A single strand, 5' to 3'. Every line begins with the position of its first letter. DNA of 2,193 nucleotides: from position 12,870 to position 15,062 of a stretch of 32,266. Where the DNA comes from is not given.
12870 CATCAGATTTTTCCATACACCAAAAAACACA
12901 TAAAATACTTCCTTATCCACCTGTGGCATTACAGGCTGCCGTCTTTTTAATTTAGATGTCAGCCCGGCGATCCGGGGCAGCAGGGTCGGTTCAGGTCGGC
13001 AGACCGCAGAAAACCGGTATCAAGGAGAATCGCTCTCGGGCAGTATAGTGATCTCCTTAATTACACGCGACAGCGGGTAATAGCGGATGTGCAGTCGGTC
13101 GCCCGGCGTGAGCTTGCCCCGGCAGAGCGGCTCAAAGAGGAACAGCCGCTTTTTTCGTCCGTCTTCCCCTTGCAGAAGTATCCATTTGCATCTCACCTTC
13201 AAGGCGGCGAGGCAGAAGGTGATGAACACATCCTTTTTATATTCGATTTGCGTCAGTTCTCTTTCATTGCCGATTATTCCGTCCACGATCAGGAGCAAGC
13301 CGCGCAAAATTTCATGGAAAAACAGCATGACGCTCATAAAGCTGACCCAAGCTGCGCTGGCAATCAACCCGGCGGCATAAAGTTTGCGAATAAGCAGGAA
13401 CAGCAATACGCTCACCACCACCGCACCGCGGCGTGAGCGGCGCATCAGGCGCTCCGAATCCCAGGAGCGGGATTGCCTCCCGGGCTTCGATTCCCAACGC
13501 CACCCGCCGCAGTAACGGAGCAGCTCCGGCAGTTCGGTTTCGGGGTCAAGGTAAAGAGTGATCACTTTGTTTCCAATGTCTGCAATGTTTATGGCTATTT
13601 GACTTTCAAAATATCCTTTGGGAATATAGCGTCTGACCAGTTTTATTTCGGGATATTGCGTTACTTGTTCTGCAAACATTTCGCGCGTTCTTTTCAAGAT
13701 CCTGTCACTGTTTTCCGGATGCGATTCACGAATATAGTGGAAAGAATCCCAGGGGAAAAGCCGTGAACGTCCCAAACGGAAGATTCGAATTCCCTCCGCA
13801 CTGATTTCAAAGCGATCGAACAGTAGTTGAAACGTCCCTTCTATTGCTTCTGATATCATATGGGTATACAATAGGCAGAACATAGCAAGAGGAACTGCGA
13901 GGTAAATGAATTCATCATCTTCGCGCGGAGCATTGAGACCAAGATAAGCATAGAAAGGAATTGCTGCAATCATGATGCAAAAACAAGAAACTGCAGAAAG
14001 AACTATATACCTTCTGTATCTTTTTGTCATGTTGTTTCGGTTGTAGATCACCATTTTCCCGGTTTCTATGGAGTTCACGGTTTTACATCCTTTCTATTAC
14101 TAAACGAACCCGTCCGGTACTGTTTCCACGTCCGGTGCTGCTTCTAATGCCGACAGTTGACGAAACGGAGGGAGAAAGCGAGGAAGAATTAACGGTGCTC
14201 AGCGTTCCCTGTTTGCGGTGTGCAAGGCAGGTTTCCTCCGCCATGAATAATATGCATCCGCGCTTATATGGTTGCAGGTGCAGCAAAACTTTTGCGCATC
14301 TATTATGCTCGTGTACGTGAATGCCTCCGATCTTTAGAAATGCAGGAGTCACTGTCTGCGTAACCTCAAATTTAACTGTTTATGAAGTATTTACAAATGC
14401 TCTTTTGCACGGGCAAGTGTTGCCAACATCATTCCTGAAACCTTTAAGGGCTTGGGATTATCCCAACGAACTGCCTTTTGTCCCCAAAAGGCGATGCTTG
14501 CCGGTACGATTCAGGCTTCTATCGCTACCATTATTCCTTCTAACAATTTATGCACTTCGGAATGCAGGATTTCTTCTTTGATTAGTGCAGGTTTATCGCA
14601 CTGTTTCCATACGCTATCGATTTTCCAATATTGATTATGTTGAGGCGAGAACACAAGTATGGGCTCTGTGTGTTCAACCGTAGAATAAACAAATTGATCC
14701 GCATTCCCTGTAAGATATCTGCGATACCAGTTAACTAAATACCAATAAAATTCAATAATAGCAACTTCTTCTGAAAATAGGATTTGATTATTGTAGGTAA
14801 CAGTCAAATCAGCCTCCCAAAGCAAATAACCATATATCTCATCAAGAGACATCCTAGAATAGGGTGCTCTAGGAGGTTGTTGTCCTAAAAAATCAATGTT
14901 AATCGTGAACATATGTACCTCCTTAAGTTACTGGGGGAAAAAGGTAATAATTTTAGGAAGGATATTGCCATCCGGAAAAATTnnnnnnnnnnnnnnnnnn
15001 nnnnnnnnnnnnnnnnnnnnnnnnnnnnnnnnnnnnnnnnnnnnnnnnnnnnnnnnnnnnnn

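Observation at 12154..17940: Low-GC 5.7-kb island looks like an array of orphan RHS/YD toxin remnants plus immunity-like genes, with no full-length toxin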

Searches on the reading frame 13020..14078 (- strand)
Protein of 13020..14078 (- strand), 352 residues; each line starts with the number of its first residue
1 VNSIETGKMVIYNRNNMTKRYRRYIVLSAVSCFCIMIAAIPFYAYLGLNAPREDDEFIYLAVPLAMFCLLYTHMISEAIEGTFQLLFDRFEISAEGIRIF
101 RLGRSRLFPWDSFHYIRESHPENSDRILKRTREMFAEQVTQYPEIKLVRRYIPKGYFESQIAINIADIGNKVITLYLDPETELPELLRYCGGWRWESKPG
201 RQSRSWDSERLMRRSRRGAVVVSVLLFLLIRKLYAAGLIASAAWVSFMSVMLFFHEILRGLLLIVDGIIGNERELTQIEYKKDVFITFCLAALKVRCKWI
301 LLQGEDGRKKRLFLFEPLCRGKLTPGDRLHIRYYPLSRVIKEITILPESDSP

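Call 3: search_protein_families(library=pfam, proteins=[window:13020-14078:-], max_evalue=1)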
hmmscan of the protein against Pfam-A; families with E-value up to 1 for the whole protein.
window:13020-14078:- (352 aa): 3 families
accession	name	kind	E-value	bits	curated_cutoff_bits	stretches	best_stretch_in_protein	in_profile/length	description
PF00487.30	FA_desaturase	-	0.028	14.6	29.7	0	192-255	106-171/253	Fatty acid desaturase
PF10756.15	bPH_6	-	0.099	13.1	22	1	90-117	4-31/73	Bacterial PH domain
PF18800.6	Atthog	-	0.16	12.4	29.8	0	218-291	50-124/141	Attenuator of Hedgehog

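Call 14: search_protein_families(library=ncbifam, proteins=[window:13020-14078:-], max_evalue=1)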
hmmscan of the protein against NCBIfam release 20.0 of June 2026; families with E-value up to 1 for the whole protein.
window:13020-14078:- (352 aa): 1 family
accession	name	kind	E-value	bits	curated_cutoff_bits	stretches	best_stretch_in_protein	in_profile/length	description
NF040536.2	export_ArsQ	equivalog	0.021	13.7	480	1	17-75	112-174/400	arsinothricin export permease ArsQ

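Call 15: search_protein_families(library=padloc, proteins=[window:13020-14078:-], max_evalue=0.1)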
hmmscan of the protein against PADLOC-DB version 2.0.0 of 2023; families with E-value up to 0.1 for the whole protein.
window:13020-14078:- (352 aa): 0 families

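Call 55: find_homologous_proteins(query=window:13020-14078:-, max_evalue=0.001)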
Query window:13020-14078:- (352 aa): 4 proteins with E <= 0.001 among 5486 candidates.
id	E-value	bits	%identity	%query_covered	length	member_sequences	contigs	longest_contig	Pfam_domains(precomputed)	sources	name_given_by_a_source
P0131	7.0e-234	793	99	100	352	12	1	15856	-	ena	-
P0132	4.3e-215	731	94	98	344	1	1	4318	-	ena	-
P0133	7.6e-204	694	90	98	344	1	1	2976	-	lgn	-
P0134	2.4e-107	377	52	100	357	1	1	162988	-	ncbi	-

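Call 56: find_encoding_contigs(protein=P0131, flank=10000, max_places=4)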
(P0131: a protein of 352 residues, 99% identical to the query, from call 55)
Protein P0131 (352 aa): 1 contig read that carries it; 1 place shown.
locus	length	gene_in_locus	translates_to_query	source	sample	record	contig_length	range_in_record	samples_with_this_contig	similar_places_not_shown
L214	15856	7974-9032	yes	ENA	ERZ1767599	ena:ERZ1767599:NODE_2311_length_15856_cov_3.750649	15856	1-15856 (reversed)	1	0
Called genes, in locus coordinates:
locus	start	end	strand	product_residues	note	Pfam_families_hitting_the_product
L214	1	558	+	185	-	?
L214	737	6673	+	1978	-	PF20148:DUF6531 (weak), PF25023:TEN_YD-shell, PF05593:RHS_repeat (weak), PF25023:TEN_YD-shell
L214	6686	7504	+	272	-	-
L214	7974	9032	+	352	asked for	-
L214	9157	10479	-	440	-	PF13520:AA_permease_2, PF00324:AA_permease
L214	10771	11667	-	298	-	PF01545:Cation_efflux, PF16916:ZT_dimer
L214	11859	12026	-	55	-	PF00037:Fer4, PF13237:Fer4_10, PF14697:Fer4_21, PF12838:Fer4_7, PF13187:Fer4_9, PF13484:Fer4_16 (weak), PF25160:LdpA_Fe-S-bd (weak), PF00037:Fer4, +5 more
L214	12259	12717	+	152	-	PF05848:CtsR, PF17727:CtsR_C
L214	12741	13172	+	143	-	PF02151:UVR (faint)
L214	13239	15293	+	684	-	PF02861:Clp_N, PF13191:AAA_16 (weak), PF23569:NBD_SMAX1, PF00004:AAA, PF17871:AAA_lid_9, PF00004:AAA, PF07724:AAA_2, PF07728:AAA_5, +9 more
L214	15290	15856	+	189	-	?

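Call 57: find_encoding_contigs(protein=P0134, flank=10000, max_places=3)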
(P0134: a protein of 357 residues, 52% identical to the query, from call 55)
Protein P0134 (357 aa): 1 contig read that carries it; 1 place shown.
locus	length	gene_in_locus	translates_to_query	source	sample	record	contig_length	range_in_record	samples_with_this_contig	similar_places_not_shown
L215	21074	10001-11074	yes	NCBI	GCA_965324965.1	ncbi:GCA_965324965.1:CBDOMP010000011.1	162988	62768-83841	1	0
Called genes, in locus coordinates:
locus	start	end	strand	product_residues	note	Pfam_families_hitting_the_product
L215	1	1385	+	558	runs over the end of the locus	PF02463:SMC_N, PF13476:AAA_23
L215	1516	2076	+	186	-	PF04542:Sigma70_r2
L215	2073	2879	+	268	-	-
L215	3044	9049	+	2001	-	PF24517:CBM96, PF05593:RHS_repeat (weak), PF25023:TEN_YD-shell (weak), PF05593:RHS_repeat (weak), PF25023:TEN_YD-shell, PF05593:RHS_repeat (weak)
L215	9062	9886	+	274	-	-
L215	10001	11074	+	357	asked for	-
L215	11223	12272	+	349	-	PF05593:RHS_repeat (faint), PF25023:TEN_YD-shell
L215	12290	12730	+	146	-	-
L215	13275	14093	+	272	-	-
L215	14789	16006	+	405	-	PF00579:tRNA-synt_1b, PF22421:SYY_C-terminal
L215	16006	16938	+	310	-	PF00294:PfkB, PF08543:Phos_pyr_kin (weak)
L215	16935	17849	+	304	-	PF04227:Indigoidine_A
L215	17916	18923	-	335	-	PF01118:Semialdhyde_dh, PF02774:Semialdhyde_dhC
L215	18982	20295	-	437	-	PF00696:AA_kinase, PF13840:ACT_7 (faint), PF22468:ACT_9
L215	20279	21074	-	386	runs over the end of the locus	PF03447:NAD_binding_3, PF00742:Homoserine_dh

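Call 70: search_protein_families(library=pfam, proteins=[L214:6686-7504:+, L215:9062-9886:+, L215:12290-12730:+, L215:13275-14093:+], max_evalue=0.05)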
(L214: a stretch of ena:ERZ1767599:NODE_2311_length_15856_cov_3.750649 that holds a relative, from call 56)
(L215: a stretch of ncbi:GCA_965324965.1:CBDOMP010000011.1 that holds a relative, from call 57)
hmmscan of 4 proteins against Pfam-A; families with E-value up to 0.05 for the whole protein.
L214:6686-7504:+ (272 aa): 1 family
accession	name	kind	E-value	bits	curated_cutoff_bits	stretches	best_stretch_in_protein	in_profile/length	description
PF14078.11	DUF4259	-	0.00089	20.5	22.8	1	2-38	1-37/133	Domain of unknown function (DUF4259)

L215:9062-9886:+ (274 aa): 0 families

L215:12290-12730:+ (146 aa): 0 families

L215:13275-14093:+ (272 aa): 0 families

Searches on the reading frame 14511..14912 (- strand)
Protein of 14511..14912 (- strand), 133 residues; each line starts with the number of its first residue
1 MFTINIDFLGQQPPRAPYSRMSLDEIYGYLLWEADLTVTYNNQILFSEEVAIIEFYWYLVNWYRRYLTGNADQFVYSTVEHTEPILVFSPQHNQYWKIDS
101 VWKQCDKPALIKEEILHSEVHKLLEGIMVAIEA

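Call 3: search_protein_families(library=pfam, proteins=[window:14511-14912:-], max_evalue=1)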
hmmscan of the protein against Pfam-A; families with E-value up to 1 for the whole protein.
window:14511-14912:- (133 aa): 1 family
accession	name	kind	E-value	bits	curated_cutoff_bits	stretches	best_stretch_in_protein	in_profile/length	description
PF25297.1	DUF7878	-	2.3e-22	79.7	25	1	29-131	22-126/128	Domain of unknown function (DUF7878)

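Call 14: search_protein_families(library=ncbifam, proteins=[window:14511-14912:-], max_evalue=1)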
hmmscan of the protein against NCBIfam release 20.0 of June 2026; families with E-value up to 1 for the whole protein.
window:14511-14912:- (133 aa): 0 families

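Call 15: search_protein_families(library=padloc, proteins=[window:14511-14912:-], max_evalue=0.1)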
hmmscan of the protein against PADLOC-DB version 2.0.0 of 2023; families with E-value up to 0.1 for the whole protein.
window:14511-14912:- (133 aa): 0 families

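Call 34: find_encoding_contigs(protein=window:14511-14912:-, flank=10000, max_places=8)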
Protein window:14511-14912:- (133 aa): 2 contigs read that carry it; 2 places shown.
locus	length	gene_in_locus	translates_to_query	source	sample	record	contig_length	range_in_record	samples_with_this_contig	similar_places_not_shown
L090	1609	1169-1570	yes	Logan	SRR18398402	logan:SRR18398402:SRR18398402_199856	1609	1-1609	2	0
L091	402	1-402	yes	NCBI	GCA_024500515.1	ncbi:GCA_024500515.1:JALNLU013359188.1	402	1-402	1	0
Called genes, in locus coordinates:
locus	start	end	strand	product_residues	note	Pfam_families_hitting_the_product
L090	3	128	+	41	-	?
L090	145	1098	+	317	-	-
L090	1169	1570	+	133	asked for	PF25297:DUF7878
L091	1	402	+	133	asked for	PF25297:DUF7878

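Call 93: search_solved_structures(query=window:14511-14912:-, max_evalue=1)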
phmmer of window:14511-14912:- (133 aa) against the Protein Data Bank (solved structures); distinct sequences matched with E-value up to 1: 1.
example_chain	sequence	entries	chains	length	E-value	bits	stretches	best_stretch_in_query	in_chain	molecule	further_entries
6xh9_A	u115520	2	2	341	0.66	13.4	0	31-77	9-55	Ribulose-5-phosphate reductase 1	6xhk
